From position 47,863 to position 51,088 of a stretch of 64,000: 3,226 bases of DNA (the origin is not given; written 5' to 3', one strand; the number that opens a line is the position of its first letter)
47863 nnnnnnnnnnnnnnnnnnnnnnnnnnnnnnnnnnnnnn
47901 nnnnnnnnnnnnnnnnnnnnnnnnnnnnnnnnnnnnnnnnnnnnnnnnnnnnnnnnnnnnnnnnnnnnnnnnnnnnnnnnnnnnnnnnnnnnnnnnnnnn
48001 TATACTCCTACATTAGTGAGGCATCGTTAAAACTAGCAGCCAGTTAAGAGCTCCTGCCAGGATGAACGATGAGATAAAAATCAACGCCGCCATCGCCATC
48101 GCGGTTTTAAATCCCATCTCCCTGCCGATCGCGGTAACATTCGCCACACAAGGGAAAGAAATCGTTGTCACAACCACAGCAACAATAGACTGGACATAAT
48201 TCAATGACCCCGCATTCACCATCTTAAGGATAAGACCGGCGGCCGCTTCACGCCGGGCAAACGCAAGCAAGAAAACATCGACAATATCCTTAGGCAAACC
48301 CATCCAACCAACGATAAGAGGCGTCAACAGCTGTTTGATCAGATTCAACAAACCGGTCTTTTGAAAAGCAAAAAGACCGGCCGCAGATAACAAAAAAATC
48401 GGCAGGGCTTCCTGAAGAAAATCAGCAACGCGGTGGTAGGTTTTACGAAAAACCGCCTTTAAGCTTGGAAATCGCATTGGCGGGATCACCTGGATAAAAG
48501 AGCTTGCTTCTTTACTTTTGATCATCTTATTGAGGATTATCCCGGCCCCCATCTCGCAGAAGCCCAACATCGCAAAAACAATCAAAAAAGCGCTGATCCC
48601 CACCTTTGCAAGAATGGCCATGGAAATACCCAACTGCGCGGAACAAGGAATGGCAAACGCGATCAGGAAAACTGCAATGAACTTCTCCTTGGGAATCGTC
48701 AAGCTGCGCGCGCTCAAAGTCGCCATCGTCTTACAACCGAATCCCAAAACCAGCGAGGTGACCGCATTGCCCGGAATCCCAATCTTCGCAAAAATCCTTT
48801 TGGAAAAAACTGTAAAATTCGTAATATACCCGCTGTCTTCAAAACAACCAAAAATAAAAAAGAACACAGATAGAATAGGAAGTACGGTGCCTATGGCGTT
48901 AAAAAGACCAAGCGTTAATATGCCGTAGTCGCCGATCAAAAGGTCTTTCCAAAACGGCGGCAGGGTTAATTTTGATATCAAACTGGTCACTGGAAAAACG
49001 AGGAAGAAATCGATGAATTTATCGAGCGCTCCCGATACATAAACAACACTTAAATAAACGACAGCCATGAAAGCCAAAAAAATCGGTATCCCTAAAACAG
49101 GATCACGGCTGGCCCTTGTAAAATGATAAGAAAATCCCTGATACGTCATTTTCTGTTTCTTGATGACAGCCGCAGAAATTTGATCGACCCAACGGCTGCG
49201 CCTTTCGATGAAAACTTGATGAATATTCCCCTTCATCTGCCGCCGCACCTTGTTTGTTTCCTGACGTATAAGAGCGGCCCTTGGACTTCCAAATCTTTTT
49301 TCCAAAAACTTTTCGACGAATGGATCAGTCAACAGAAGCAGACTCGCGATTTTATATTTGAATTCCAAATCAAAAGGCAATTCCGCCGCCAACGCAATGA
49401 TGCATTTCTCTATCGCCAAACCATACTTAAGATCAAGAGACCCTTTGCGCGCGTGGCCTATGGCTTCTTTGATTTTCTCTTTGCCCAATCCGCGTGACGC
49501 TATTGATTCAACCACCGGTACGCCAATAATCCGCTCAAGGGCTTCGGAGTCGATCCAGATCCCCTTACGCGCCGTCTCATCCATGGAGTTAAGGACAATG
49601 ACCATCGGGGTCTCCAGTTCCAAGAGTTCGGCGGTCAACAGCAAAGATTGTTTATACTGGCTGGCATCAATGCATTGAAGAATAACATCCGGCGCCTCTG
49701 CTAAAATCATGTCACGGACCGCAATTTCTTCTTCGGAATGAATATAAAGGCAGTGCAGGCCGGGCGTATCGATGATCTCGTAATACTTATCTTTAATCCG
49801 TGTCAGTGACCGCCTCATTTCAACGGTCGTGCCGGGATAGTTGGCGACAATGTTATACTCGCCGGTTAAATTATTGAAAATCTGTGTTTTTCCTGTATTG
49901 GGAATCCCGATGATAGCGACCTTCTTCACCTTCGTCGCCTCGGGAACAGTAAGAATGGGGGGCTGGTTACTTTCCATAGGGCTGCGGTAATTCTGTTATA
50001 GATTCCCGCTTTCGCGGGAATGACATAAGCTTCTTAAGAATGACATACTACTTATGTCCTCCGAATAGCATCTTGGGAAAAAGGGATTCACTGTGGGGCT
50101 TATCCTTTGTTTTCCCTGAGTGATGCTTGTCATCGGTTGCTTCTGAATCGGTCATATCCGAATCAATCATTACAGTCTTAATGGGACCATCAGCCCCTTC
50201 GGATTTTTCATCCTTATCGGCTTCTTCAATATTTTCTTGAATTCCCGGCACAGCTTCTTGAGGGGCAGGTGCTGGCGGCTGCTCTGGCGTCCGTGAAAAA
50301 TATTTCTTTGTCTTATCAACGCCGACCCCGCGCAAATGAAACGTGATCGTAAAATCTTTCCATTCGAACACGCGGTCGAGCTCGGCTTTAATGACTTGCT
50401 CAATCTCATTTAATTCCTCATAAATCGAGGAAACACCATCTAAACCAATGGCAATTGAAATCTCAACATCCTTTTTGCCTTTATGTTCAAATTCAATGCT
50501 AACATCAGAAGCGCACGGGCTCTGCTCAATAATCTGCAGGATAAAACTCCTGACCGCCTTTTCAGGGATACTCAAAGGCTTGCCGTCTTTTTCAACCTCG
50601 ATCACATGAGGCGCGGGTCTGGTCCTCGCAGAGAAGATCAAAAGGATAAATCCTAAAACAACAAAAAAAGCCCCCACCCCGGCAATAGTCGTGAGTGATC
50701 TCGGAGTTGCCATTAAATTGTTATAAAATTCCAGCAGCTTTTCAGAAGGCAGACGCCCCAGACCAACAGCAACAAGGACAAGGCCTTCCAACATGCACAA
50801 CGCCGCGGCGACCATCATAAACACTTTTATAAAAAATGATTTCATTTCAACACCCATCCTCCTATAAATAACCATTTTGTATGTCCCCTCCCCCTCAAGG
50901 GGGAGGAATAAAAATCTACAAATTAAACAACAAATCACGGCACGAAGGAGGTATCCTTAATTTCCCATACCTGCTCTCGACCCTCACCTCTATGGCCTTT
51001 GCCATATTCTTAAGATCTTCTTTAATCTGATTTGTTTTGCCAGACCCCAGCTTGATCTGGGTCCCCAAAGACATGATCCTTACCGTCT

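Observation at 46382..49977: Cluster-embedded iron module: FeoB, a FecR-domain membrane protein and a DtxR-type regulator, with no separate feoA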

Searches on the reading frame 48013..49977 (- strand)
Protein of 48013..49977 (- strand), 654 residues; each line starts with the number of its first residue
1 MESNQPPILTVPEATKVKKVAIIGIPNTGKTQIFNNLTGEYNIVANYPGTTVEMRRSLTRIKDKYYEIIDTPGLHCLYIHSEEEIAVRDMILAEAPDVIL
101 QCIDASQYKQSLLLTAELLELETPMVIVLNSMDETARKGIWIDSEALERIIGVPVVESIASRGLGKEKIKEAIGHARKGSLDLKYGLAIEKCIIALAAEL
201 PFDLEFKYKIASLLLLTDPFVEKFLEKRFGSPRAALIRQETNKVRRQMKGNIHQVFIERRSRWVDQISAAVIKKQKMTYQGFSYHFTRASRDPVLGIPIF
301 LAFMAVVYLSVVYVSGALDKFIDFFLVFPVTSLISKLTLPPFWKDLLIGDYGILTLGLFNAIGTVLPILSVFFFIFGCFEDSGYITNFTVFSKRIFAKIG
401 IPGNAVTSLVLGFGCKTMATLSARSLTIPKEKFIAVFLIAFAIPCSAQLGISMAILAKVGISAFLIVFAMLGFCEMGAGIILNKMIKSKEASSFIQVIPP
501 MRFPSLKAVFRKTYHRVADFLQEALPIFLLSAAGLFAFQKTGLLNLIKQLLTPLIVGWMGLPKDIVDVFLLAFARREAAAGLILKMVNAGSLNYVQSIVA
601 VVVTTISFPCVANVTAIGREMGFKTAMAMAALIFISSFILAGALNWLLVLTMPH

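Call 3: search_protein_families(library=pfam, proteins=[window:48013-49977:-], max_evalue=0.01)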
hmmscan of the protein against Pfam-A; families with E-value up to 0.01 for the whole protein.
window:48013-49977:- (654 aa): 8 families
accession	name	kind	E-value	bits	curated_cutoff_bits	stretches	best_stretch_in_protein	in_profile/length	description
PF02421.24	FeoB_N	-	9.4e-48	162.1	27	1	19-173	2-156/156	Ferrous iron transport protein B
PF01926.29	MMR_HSR1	-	1.1e-20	74.3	21.9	1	19-130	1-112/113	50S ribosome-binding GTPase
PF07670.19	Gate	-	1.3e-18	67.8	29.6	2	364-456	3-101/104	Nucleoside recognition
PF07664.17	FeoB_C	-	9.3e-07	28.9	26.6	1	476-516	13-54/54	Ferrous iron transport protein B C terminus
PF09439.16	SRPRB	-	6.7e-06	26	25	1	16-119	2-96/178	Signal recognition particle receptor beta subunit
PF03029.23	ATP_bind_1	-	0.00046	20.5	27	1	54-136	82-170/240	Conserved hypothetical ATP binding protein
PF00009.33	GTP_EFTU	-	0.00089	19.3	26.5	0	49-138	54-137/188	Elongation factor Tu GTP binding domain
PF17910.6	FeoB_Cyto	-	0.0016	19.2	23.4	1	185-273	1-90/90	FeoB cytosolic helical domain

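Call 4: search_protein_families(library=ncbifam, proteins=[window:48013-49977:-], max_evalue=0.01)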
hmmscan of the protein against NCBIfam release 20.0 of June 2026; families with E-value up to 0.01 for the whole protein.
window:48013-49977:- (654 aa): 23 families
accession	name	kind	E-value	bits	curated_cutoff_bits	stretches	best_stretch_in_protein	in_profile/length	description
TIGR00437.1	feoB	equivalog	4e-100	336.3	315.65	1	24-620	1-594/594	ferrous iron transport protein B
NF007105.0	PRK09554.1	equivalog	2.6e-62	211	683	1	19-530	5-521/772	Fe(2+) transporter permease subunit FeoB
TIGR03594.1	GTPase_EngA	equivalog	2e-15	56.7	306.7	1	19-138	2-124/432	ribosome biogenesis GTPase Der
NF000908.1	PRK00089.1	equivalog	3.5e-12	46.2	237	1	16-138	2-126/291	GTPase Era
TIGR00231.1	small_GTP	domain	6.6e-12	45.5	42.5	1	16-134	2-124/164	GTP-binding protein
TIGR00436.1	era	equivalog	2.4e-10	40.2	116.25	1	19-139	2-124/270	GTPase Era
NF002828.0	PRK03003.1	equivalog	1.1e-09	37.4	631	1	17-173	213-379/477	ribosome biogenesis GTPase Der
NF007071.0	PRK09518.1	equivalog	2.4e-09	36.3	953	1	16-175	443-612/706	bifunctional cytidylate kinase/GTPase Der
TIGR03918.1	GTP_HydF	equivalog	3e-09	36.2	325.55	1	16-175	6-165/392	[FeFe] hydrogenase H-cluster maturation GTPase HydF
TIGR00450.1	mnmE_trmE_thdF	equivalog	5.6e-09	35.6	252.6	1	17-135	209-329/446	tRNA uridine-5-carboxymethylaminomethyl(34) synthesis GTPase MnmE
NF003661.0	PRK05291.1-3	equivalog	9.4e-09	35.1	380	1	19-161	218-359/448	tRNA uridine-5-carboxymethylaminomethyl(34) synthesis GTPase MnmE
TIGR03596.1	GTPase_YlqF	equivalog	1.9e-08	34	208.2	1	17-82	118-181/276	ribosome biogenesis GTPase YlqF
NF007171.0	PRK09602.1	subfamily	8.3e-06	24.9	387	1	19-62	4-47/397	YchF-related putative GTPase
TIGR02729.1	Obg_CgtA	equivalog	1.8e-05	23.9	280.25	1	18-155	158-306/329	Obg family GTPase CgtA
NF008956.1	PRK12299.1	equivalog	2.3e-05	23.5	300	1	19-137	160-284/327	GTPase ObgE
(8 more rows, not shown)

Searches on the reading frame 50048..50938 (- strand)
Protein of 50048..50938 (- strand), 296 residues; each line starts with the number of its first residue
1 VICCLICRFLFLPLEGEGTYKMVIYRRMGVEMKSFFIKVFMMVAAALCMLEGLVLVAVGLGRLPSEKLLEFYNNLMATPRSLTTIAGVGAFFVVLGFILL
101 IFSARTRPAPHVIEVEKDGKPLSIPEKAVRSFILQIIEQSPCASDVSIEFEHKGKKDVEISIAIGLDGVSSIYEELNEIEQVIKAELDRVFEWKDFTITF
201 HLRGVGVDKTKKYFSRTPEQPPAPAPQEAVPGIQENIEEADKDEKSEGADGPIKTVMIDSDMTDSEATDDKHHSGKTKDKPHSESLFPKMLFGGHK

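Call 3: search_protein_families(library=pfam, proteins=[window:50048-50938:-], max_evalue=0.01)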
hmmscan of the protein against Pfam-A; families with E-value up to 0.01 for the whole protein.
window:50048-50938:- (296 aa): 0 families

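Call 4: search_protein_families(library=ncbifam, proteins=[window:50048-50938:-], max_evalue=0.01)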
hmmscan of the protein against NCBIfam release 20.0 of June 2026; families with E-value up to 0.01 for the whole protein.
window:50048-50938:- (296 aa): 1 family
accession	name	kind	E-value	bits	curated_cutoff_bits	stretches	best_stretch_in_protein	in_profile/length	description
NF033218.1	anchor_AmaP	equivalog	1.6e-13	50.7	55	1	36-201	4-165/166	alkaline shock response membrane anchor protein AmaP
